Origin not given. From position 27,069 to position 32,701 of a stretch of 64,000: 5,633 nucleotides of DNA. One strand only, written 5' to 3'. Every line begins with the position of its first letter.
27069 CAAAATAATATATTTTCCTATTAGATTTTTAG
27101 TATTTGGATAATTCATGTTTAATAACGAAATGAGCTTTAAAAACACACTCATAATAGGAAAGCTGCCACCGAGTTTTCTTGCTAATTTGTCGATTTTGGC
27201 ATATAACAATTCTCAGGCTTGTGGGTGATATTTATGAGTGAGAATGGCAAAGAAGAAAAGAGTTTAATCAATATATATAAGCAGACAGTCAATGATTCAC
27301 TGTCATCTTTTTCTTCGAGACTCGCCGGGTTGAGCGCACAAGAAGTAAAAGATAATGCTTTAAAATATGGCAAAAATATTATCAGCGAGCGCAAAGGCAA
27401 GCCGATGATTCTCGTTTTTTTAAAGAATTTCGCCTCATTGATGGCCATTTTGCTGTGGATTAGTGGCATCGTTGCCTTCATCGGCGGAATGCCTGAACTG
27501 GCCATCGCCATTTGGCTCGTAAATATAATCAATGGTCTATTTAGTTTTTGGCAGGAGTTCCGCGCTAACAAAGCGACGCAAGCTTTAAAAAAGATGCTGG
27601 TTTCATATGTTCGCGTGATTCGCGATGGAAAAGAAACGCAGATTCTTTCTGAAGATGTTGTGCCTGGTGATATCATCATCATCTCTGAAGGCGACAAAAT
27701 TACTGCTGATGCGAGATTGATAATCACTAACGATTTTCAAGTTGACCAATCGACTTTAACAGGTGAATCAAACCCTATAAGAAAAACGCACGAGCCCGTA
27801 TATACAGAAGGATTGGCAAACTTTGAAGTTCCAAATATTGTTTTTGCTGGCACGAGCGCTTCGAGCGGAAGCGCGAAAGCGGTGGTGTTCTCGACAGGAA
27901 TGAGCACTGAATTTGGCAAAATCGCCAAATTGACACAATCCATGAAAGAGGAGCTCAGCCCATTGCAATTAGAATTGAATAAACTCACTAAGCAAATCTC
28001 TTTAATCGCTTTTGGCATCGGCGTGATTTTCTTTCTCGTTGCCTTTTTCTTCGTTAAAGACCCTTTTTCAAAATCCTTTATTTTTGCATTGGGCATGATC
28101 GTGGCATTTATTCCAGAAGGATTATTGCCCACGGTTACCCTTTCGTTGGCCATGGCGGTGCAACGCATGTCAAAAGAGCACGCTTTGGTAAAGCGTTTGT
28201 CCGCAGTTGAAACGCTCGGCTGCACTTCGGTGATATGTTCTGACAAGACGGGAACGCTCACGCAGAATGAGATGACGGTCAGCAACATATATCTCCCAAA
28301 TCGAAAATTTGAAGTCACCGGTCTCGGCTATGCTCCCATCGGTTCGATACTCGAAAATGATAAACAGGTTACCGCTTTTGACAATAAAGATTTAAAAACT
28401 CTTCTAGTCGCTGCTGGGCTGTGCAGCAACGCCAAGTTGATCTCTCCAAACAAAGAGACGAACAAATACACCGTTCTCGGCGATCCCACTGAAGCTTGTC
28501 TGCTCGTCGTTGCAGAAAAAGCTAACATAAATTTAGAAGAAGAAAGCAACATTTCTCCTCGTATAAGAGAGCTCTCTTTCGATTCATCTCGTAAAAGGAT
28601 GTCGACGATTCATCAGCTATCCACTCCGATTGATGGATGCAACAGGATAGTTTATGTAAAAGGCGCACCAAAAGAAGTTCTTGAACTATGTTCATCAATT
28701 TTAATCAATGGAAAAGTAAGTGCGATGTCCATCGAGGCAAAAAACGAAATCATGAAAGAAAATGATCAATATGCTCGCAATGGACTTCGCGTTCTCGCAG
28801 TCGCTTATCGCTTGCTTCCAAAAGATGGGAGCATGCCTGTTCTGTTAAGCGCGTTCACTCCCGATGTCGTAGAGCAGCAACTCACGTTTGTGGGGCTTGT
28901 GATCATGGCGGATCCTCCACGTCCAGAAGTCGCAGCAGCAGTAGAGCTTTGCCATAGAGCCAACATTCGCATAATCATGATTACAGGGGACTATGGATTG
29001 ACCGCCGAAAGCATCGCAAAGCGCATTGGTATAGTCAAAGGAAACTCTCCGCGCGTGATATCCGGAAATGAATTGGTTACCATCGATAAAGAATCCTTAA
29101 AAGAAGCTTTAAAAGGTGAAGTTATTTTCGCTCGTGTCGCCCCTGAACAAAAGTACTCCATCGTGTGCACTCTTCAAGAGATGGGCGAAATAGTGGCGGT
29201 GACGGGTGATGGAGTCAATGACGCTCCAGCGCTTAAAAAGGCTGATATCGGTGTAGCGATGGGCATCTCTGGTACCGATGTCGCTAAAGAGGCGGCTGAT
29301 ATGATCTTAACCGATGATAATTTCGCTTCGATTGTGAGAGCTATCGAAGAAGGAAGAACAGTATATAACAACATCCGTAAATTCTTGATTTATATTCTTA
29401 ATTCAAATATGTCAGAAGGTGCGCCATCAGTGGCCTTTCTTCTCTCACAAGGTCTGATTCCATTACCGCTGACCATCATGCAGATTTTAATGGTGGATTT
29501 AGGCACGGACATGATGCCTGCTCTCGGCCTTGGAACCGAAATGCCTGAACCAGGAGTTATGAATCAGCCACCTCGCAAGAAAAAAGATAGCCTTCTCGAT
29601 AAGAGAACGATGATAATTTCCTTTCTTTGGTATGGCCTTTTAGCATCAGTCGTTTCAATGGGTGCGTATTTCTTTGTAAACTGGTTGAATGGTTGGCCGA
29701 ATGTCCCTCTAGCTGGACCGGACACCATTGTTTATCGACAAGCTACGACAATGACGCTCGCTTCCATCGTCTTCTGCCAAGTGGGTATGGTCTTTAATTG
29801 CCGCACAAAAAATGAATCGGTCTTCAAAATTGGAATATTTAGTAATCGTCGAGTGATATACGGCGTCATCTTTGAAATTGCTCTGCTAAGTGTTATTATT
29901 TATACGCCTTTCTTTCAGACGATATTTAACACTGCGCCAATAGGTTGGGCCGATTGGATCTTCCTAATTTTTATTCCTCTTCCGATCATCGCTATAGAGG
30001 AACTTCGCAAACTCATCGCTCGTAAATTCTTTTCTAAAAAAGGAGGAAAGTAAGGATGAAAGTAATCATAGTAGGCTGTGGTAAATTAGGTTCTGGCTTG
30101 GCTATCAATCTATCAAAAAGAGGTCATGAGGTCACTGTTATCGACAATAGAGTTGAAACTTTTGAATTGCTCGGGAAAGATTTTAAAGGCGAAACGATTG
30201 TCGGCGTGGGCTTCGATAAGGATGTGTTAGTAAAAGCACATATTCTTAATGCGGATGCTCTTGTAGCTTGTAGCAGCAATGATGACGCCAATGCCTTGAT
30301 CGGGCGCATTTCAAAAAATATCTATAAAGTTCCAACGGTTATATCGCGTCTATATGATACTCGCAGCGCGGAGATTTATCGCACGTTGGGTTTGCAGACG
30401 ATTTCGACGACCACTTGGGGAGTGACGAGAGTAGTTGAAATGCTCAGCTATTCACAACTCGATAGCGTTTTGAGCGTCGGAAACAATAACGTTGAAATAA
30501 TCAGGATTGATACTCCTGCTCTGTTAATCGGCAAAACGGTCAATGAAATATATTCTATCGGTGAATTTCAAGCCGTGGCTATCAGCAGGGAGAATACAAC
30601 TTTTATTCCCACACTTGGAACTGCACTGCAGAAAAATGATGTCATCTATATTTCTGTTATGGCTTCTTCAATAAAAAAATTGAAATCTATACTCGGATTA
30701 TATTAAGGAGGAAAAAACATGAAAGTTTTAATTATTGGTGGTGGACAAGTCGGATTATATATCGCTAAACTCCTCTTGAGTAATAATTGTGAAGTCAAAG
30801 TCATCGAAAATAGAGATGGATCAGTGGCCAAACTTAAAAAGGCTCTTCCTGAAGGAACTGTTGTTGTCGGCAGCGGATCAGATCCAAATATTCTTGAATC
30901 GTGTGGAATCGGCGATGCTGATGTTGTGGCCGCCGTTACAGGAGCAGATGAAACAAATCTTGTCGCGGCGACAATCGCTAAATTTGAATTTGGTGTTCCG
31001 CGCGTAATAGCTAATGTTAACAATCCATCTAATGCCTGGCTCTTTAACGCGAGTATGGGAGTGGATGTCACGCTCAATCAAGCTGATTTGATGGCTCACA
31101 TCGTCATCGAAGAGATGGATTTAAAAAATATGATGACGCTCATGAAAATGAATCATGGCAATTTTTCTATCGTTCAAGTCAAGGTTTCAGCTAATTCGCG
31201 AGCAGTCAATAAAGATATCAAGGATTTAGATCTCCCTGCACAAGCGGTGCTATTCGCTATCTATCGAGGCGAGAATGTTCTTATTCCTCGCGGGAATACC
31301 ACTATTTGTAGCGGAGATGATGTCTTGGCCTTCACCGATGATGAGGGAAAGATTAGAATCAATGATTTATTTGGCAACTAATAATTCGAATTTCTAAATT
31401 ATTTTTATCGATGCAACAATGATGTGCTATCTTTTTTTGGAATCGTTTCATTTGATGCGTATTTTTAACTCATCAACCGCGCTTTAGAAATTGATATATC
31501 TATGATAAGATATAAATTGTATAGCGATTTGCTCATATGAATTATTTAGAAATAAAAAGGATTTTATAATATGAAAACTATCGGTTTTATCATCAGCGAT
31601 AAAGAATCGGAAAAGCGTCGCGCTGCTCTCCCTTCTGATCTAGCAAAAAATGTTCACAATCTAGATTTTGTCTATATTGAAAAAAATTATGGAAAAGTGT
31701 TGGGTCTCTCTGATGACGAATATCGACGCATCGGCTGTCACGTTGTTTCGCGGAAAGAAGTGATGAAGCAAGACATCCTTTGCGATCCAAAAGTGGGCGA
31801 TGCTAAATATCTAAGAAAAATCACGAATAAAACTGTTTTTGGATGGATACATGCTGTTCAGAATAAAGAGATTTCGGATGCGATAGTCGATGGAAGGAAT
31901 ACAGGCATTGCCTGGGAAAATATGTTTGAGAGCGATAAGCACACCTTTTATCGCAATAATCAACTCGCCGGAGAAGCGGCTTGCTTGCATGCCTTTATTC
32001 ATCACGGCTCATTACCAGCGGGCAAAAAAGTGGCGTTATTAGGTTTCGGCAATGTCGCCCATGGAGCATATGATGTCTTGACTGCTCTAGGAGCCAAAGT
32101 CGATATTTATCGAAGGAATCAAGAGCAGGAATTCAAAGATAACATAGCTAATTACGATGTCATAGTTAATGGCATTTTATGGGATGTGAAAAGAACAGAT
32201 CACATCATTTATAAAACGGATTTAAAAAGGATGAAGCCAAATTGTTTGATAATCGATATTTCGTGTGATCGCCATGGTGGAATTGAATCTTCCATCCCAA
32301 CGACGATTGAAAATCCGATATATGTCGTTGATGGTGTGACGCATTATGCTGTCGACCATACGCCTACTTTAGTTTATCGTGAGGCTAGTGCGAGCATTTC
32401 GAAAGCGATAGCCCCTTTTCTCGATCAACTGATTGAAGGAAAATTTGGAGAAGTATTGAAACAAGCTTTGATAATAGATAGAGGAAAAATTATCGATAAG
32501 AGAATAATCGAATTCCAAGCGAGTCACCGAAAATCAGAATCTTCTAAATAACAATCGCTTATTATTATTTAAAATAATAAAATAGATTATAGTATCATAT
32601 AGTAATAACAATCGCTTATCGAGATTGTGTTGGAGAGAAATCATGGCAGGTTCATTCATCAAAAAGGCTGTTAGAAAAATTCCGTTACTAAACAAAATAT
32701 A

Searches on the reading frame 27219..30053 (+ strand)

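Call 8: search_protein_families(library=pfam, proteins=[window:27219-30053:+], max_evalue=0.01)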
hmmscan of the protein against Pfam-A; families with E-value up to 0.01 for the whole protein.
window:27219-30053:+ (944 aa): 8 families
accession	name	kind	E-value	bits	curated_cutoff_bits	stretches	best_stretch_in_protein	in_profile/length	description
PF00689.26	Cation_ATPase_C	-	5.2e-53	179.8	27.3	1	748-933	1-175/175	Cation transporting ATPase, C-terminus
PF00122.25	E1-E2_ATPase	-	4.4e-50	170.1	28.1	1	126-319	2-180/181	E1-E2 ATPase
PF13246.12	Cation_ATPase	-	7.1e-24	84.1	21.7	1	401-494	2-91/91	Cation transport ATPase (P-type)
PF00702.32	Hydrolase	-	2.8e-15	57.6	26.4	1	546-676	78-191/191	haloacid dehalogenase-like hydrolase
PF00690.31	Cation_ATPase_N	-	5.4e-15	55.2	20.4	1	20-86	2-69/69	Cation transporter/ATPase, N-terminus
PF08282.18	Hydrolase_3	-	1.7e-05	25.1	20.9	1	658-709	205-255/255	haloacid dehalogenase-like hydrolase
PF12710.13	HAD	-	8.7e-05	23.5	27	1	567-673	86-189/189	haloacid dehalogenase-like hydrolase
PF19762.4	DUF6249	-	0.0059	17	33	1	237-302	38-96/104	Domain of unknown function (DUF6249)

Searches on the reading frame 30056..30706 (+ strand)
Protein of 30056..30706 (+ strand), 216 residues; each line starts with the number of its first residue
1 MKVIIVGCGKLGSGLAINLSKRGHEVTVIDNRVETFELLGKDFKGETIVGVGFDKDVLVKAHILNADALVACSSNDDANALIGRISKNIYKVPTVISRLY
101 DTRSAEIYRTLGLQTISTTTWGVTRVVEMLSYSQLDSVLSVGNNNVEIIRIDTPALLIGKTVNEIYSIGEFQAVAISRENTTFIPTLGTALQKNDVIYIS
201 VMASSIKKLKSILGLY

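Call 8: search_protein_families(library=pfam, proteins=[window:30056-30706:+], max_evalue=0.01)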
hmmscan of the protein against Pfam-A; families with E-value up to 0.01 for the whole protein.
window:30056-30706:+ (216 aa): 15 families
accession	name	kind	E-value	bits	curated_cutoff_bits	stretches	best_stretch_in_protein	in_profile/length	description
PF02254.24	TrkA_N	-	8e-23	81.4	23.8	1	3-116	1-113/116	TrkA-N domain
PF02080.26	TrkA_C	-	2.4e-08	34.2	27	1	147-214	2-71/71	TrkA-C domain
PF03807.23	F420_oxidored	-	1.6e-05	25.8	21.6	1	2-97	1-90/94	NADP oxidoreductase coenzyme F420-dependent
PF03721.20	UDPG_MGDP_dh_N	-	6.4e-05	23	27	1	1-39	1-39/187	UDP-glucose/GDP-mannose dehydrogenase family, NAD binding domain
PF01488.26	Shikimate_DH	-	0.00011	22.7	24.3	1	2-75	14-85/138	Shikimate / quinate 5-dehydrogenase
PF02558.23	ApbA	-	0.00016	21.7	22.2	1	3-43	1-43/150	Ketopantoate reductase PanE/ApbA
PF01266.30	DAO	-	0.00019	21.5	27.9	1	2-32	1-31/353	FAD dependent oxidoreductase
PF00070.33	Pyr_redox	-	0.00035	21.5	22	1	2-42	1-41/82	Pyridine nucleotide-disulphide oxidoreductase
PF13241.12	NAD_binding_7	-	0.00063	20.7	22.1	1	2-87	9-83/104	Putative NAD(P)-binding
PF03446.21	NAD_binding_2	-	0.00063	20.2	21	1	3-39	2-38/161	NAD binding domain of 6-phosphogluconate dehydrogenase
PF02737.24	3HCDH_N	-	0.00071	20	22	1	2-37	1-36/180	3-hydroxyacyl-CoA dehydrogenase, NAD binding domain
PF01210.29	NAD_Gly3P_dh_N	-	0.0023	18.3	23.1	1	2-45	1-44/158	NAD-dependent glycerol-3-phosphate dehydrogenase N-terminus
PF03435.24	Sacchrp_dh_NADP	-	0.0032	18.2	25.1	1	3-57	1-57/129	Saccharopine dehydrogenase NADP binding domain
PF01494.25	FAD_binding_3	-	0.0074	16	22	0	2-36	3-37/349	FAD binding domain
PF07992.20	Pyr_redox_2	-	0.0084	16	26.1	0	2-39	144-181/291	Pyridine nucleotide-disulphide oxidoreductase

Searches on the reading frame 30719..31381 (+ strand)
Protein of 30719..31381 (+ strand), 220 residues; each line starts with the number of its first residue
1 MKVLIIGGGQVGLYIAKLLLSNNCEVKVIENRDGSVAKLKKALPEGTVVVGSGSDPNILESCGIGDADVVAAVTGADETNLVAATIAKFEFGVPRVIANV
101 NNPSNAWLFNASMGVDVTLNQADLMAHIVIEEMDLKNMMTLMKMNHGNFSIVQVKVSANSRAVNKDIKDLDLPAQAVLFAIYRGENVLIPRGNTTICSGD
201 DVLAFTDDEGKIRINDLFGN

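Call 47: search_protein_families(library=pfam, proteins=[window:30719-31381:+], max_evalue=0.0001)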
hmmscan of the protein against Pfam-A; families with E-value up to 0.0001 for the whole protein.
window:30719-31381:+ (220 aa): 3 families
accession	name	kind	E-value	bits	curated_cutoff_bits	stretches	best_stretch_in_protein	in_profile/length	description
PF02254.24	TrkA_N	-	1.4e-25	90.3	23.8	1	3-119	1-114/116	TrkA-N domain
PF02080.26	TrkA_C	-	1.6e-11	44.3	27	1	151-212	1-64/71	TrkA-C domain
PF13241.12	NAD_binding_7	-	2.9e-05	25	22.1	1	2-88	9-83/104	Putative NAD(P)-binding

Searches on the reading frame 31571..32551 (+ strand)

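Call 47: search_protein_families(library=pfam, proteins=[window:31571-32551:+], max_evalue=0.0001)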
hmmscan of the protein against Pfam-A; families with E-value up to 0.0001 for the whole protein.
window:31571-32551:+ (326 aa): 3 families
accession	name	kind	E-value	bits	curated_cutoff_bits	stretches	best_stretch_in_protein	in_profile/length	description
PF01262.27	AlaDh_PNT_C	-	2.4e-23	83.1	23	1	173-307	71-211/214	Alanine dehydrogenase/PNT, C-terminal domain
PF05222.21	AlaDh_PNT_N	-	4.7e-12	46.7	30.4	1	11-122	7-122/136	Alanine dehydrogenase/PNT, N-terminal domain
PF02826.25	2-Hacid_dh_C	-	3.2e-07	30.4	25.1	1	145-231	30-127/178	D-isomer specific 2-hydroxyacid dehydrogenase, NAD binding domain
